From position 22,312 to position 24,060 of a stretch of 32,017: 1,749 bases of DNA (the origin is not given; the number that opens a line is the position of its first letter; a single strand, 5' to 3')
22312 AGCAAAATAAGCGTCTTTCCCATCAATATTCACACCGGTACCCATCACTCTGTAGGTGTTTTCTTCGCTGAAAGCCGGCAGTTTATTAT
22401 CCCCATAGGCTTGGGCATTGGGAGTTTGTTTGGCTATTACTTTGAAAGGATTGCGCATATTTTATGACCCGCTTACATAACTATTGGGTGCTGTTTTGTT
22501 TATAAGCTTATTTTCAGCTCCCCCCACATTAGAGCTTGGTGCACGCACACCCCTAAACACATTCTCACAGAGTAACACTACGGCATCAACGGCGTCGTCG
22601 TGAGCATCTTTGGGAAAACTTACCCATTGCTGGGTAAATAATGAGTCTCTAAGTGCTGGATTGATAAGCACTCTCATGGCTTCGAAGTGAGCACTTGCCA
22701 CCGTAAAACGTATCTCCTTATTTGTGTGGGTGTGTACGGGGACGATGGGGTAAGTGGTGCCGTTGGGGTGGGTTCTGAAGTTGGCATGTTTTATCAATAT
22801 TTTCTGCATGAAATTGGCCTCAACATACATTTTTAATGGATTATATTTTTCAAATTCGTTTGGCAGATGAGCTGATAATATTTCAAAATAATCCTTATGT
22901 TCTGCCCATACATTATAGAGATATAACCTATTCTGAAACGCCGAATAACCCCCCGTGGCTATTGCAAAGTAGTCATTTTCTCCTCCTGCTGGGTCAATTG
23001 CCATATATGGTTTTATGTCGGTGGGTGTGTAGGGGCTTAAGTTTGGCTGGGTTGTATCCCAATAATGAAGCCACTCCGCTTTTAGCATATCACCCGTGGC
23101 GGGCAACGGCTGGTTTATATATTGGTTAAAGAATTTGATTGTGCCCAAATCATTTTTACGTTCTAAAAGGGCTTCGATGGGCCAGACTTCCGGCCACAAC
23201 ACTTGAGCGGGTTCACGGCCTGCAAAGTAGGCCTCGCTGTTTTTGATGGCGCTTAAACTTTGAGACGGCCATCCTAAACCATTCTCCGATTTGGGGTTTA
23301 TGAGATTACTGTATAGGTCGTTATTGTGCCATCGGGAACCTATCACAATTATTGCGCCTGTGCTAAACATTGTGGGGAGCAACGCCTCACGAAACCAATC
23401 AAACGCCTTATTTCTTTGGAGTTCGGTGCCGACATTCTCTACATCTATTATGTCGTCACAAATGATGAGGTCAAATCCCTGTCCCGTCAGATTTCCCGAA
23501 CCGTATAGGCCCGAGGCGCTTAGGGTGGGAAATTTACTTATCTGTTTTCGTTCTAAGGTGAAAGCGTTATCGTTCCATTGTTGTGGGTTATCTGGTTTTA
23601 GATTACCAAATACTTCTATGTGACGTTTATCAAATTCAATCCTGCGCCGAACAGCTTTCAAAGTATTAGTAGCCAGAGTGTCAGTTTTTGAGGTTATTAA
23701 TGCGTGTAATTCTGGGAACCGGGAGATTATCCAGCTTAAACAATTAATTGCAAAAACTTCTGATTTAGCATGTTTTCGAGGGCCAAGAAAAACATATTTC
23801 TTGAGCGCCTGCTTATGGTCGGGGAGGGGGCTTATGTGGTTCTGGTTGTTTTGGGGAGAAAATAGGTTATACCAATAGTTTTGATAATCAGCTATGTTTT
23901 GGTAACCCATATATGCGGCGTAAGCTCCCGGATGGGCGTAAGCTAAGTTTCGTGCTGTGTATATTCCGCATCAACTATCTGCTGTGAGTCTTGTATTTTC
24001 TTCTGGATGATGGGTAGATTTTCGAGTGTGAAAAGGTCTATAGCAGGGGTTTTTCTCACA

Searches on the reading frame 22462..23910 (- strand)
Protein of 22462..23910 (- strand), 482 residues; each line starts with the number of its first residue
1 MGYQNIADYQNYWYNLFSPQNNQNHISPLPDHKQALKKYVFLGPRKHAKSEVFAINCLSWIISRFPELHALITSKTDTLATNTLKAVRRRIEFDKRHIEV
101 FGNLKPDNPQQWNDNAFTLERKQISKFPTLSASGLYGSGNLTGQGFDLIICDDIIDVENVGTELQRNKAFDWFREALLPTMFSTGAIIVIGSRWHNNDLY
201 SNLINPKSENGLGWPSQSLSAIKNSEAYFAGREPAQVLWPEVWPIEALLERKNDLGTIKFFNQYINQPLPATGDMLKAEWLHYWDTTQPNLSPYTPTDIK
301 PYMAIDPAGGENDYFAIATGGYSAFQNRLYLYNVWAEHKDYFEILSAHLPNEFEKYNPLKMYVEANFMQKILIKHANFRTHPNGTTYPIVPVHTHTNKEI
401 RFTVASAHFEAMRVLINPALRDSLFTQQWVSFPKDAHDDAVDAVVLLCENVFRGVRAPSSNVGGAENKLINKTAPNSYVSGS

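Call 13: search_protein_families(library=pfam, proteins=[window:22462-23910:-], max_evalue=0.01)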
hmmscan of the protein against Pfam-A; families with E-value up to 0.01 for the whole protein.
window:22462-23910:- (482 aa): 2 families
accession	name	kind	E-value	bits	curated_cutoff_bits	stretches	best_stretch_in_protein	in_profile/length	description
PF17289.8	Terminase_6C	-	8e-05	23.1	22.6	1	304-446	2-150/155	Terminase RNaseH-like domain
PF22530.2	Terminase-T7_RNaseH-like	-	0.0015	19.2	27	1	305-402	1-95/108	Terminase Bacteriophage T7, Ribonuclease H-like domain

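Call 24: find_homologous_proteins(query=window:22462-23910:-)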
Query window:22462-23910:- (482 aa): 48 proteins with E <= 0.001 among 4959 candidates.
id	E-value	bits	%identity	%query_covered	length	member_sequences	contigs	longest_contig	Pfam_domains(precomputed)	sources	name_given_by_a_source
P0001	0.0e+0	1135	100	100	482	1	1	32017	-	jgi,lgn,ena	-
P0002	8.7e-137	475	52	85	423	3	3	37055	-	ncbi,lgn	-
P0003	8.9e-128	445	51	83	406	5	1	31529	PF17289.9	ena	-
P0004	1.4e-126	441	47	96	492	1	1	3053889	-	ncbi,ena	-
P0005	3.7e-125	436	48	95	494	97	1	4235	-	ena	-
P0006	5.0e-124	433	47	94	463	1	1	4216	-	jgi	jgi:predicted phage terminase large subunit-like protein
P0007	1.3e-118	415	46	95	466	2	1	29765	-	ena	-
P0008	2.6e-115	404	47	91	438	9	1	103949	-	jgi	-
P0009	4.4e-113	397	47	92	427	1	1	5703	-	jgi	jgi:predicted phage terminase large subunit-like protein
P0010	2.4e-112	394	44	94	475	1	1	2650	-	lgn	-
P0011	2.2e-105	371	43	96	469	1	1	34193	-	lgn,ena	-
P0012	6.8e-104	366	44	94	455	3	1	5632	-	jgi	jgi:predicted phage terminase large subunit-like protein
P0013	8.2e-104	366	45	94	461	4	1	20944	-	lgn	-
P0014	3.7e-102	361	44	94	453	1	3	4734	PF17289.9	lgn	-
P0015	2.4e-101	358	42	94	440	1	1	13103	-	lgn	-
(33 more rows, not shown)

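Call 25: find_encoding_contigs(protein=P0004, flank=10000, max_places=3)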
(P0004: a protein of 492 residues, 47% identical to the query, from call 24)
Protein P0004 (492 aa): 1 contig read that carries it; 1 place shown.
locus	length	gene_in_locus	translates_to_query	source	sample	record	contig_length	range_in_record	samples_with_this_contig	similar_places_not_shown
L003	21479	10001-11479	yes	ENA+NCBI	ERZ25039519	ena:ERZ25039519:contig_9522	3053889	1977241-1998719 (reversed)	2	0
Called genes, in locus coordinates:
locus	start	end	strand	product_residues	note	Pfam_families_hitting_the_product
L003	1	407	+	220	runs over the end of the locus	PF00583:Acetyltransf_1, PF13508:Acetyltransf_7 (weak)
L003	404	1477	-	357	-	-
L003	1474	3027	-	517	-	-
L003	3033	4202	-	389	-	-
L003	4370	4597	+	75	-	-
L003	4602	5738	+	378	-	PF07992:Pyr_redox_2, PF13454:NAD_binding_9 (faint), PF00070:Pyr_redox (weak)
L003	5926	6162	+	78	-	-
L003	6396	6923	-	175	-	PF13412:HTH_24, PF13404:HTH_AsnC-type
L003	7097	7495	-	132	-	-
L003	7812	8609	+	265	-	PF09335:VTT_dom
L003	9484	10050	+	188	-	-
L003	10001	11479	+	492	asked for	-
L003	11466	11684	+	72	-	-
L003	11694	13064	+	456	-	-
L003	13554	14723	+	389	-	-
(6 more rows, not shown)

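Call 26: find_encoding_contigs(protein=P0002, flank=10000, max_places=3)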
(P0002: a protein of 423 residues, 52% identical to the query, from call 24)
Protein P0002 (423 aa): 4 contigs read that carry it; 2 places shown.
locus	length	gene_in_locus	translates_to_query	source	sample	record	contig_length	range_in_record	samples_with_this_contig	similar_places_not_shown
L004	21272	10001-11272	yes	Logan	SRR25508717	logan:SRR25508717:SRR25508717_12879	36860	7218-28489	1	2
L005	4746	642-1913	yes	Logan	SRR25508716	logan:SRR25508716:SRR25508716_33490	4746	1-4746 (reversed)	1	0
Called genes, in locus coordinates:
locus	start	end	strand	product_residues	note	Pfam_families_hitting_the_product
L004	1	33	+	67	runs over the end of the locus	-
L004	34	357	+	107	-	-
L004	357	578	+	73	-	-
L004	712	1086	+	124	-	-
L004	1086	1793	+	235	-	PF07505:DUF5131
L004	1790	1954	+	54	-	-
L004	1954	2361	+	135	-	-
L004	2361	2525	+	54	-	-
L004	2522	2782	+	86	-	-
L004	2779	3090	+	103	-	-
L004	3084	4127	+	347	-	-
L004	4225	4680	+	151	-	-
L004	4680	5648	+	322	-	-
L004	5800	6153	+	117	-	PF04480:DUF559 (weak)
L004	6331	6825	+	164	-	-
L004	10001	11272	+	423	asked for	-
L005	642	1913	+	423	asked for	-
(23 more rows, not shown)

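Call 28: find_related_loci(query=A1, collection=genome_contigs, flank=10000)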
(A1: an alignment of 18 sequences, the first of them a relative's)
Query A1 (482 aa) in genome_contigs; peptide patterns used: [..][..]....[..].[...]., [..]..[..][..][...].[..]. (x = any residue, [..] = any of these).
88 stretches matched a pattern; 20 encode a relative of the query (tblastn E <= 1e-3); 20 distinct loci.
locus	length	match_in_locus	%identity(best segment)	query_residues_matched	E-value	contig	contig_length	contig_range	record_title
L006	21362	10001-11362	47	1-465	2e-122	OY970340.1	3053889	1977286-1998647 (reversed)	MAG: Candidatus Bathyarchaeota archaeon isolate MFD04492.bin.c.5 genome assembly, chromosome: 1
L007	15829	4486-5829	48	1-458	1e-121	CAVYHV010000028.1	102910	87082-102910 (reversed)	MAG: Candidatus Bathyarchaeota archaeon isolate MFD03726.bin.1.202 genome assembly, contig: contig_77859, whole genome s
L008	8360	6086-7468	46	1-475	2e-117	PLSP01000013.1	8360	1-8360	MAG: Candidatus Bathyarchaeota archaeon isolate bog_991 73.20120700_S1D.335_contig_139038, whole genome shotgun sequence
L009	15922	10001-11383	46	1-475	5e-117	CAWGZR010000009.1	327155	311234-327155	MAG: Candidatus Bathyarchaeota archaeon isolate MFD01476.bin.1.243 genome assembly, contig: contig_35419, whole genome s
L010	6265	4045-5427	46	1-475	4e-117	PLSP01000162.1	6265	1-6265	MAG: Candidatus Bathyarchaeota archaeon isolate bog_991 73.20120700_S1D.335_contig_507361, whole genome shotgun sequence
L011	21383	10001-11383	46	1-475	2e-116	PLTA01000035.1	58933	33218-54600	MAG: Candidatus Bathyarchaeota archaeon isolate bog_990 73.20120700_S1D.254_contig_92831, whole genome shotgun sequence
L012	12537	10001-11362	46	1-465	5e-114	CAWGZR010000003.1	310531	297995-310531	MAG: Candidatus Bathyarchaeota archaeon isolate MFD01476.bin.1.243 genome assembly, contig: contig_18267, whole genome s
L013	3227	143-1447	42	1-451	1e-109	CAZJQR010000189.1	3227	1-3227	MAG TPA_asm: uncultured Candidatus Bathyarchaeia archaeon isolate SRP185410_co2_368 genome assembly, contig: NODE_51106_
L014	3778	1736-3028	41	1-452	9e-97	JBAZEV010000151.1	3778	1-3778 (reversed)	MAG: Candidatus Bathyarchaeia archaeon isolate SO_2017_LW3_134 NODE_97195_length_3778_cov_1.093399_LW162_2017, whole gen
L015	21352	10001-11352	50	1-458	5e-95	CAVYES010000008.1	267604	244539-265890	MAG: Candidatus Bathyarchaeota archaeon isolate MFD04492.bin.1.118 genome assembly, contig: contig_31987, whole genome s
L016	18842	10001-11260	41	1-452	7e-96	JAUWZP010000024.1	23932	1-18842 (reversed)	MAG: Candidatus Bathyarchaeota archaeon isolate CSMAG_2739 CSMAG_2739_k141_654793_length_23932_cov_11.0000, whole genome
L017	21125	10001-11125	29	37-444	2e-43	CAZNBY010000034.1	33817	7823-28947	MAG TPA_asm: uncultured Planctomycetota bacterium isolate SRP278314_co2_122 genome assembly, contig: NODE_1799_length_33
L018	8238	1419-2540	27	38-444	2e-39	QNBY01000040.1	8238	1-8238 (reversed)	MAG: Planctomycetota bacterium isolate B143_G9 B143_Guay9_scaffold_12613, whole genome shotgun sequence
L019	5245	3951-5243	29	5-443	1e-36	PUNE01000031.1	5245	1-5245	MAG: Halobacteroidaceae bacterium isolate B1Sed10_204 B1-Sed10-C25775, whole genome shotgun sequence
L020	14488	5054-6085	28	31-401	8e-35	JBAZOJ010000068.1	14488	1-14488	MAG: Candidatus Brocadiia bacterium isolate SO_2017_LW4_91 scaffold_8072_c1_LW137-91_2017, whole genome shotgun sequence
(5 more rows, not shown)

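Call 32: find_encoding_contigs(protein=P0001, flank=10000, max_places=5)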
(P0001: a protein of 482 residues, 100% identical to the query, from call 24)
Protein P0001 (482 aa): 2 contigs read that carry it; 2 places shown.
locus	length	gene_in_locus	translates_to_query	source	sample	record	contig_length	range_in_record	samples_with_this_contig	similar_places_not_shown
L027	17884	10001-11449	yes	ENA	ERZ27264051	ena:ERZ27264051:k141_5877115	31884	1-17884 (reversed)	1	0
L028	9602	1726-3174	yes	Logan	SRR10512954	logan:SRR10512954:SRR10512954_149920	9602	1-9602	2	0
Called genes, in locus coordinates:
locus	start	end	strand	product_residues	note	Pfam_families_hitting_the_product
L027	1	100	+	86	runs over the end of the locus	-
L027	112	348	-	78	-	-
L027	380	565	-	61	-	-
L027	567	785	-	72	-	-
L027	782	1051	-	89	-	-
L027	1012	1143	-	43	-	-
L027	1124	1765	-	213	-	-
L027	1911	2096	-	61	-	-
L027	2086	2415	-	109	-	-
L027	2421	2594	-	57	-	-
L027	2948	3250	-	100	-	-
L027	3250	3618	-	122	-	-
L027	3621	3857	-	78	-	-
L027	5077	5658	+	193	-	-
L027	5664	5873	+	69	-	-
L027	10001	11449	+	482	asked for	-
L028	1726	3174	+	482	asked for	-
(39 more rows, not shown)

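Call 64: find_related_loci(query=A1, collection=viral_contigs, flank=10000)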
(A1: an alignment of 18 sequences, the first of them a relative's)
Query A1 (482 aa) in viral_contigs; peptide patterns used: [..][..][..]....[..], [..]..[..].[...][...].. (x = any residue, [..] = any of these).
198 stretches matched a pattern; 102 encode a relative of the query (tblastn E <= 1e-3); the best 80 are kept; 79 distinct loci.
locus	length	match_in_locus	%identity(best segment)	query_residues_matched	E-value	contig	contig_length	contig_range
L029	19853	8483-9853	51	1-458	7e-154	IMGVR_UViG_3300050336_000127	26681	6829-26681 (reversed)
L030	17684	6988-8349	48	1-457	1e-131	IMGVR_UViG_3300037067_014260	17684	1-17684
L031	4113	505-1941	47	1-480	1e-127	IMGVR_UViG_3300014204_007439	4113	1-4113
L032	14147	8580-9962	45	1-475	9e-123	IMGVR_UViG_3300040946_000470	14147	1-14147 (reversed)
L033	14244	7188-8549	47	1-465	2e-120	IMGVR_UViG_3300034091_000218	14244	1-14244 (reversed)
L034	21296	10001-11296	46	7-451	1e-119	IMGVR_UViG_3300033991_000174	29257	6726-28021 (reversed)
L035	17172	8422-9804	46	1-475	1e-117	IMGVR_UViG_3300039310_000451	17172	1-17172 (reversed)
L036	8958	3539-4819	43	1-459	7e-113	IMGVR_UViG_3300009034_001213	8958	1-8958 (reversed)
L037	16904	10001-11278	43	1-456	2e-111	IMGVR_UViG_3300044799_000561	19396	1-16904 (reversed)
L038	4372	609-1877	42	1-453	4e-112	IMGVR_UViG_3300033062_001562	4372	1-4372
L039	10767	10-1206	49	43-451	4e-107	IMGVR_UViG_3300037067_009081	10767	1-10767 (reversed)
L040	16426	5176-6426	43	1-452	4e-106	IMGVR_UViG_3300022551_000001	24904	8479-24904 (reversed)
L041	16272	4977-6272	41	1-452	1e-104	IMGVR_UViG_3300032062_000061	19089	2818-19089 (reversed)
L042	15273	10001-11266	42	1-457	1e-104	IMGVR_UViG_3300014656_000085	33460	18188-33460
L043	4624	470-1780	44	1-466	6e-104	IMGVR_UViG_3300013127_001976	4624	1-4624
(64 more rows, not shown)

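Call 74: search_dna_similar(query=window:22462-23910:-, collection=phages, mode=protein, max_rows=10)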
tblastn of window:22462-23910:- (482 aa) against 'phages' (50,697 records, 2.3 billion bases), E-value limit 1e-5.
Records with a match: 514; places in all: 514; records where one place covers at least 80% of the query: 41.
Best place of each record, by identity: <60% 514.
By first word of the organism name: Microbacterium 83; Brucella 41; Bacteriophage 30; Bacillus 28; Pseudomonas 25; Ralstonia 18; Yersinia 17; Mycobacterium 14; Paenibacillus 13; Acinetobacter 12; and 77 more.
By host as written in the record: - 52; Microbacterium paraoxydans NWU1 27; Microbacterium foliorum NRRL B-24224 27; Microbacterium foliorum NRRL B-24224 SEA 17; Yersinia enterocolitica 14; Brucella abortus S19 14; Paenibacillus larvae 11; Lactococcus lactis SMQ-86 10; and 197 more.
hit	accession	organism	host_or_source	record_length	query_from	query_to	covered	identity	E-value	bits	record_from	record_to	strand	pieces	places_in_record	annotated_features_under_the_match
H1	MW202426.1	Caudoviricetes sp.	Manatee Spring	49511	25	463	91%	26.2%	1e-24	114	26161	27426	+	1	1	terminase large subunit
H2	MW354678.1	Bacillus phage BSTP12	Bacillus subtilis BSC16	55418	44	433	81%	27.7%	3e-22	106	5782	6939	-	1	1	BSTP12_012: terminase subunit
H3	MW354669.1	Bacillus phage BSTP5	Bacillus subtilis BSC21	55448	44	433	81%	27.7%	3e-22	106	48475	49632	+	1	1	terminase large subunit/tail sheath protein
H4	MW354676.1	Bacillus phage BSTP8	Bacillus subtilis KCCM12150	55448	44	433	81%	27.7%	3e-22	106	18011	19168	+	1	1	BSTP8_035: tail sheath protein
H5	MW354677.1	Bacillus phage BSTP10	Bacillus subtilis KCCM12150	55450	44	433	81%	27.7%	3e-22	106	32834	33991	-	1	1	BSTP10_045: terminase large subunit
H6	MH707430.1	Bacillus phage BSP7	Bacillus subtilis ATCC 21336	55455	44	433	81%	27.7%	3e-22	106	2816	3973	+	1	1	putative large terminase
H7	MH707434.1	Bacillus phage BSP19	Bacillus subtilis KACC 17797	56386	44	433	81%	27.7%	5e-22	105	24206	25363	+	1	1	putative large terminase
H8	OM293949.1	Weizmannia phage Youna2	Weizmannia coagulans KACC 15983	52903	44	433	81%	26.8%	7e-28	124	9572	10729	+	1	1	terminase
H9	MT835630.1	Bacteriophage sp.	human fecal samples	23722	9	433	88%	24.1%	6e-15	84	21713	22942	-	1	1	record has no annotation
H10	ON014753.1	Pseudanabaena phage Pam1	Pseudanabaena sp.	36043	24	418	82%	25.9%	5e-23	108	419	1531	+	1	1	terminase large subunit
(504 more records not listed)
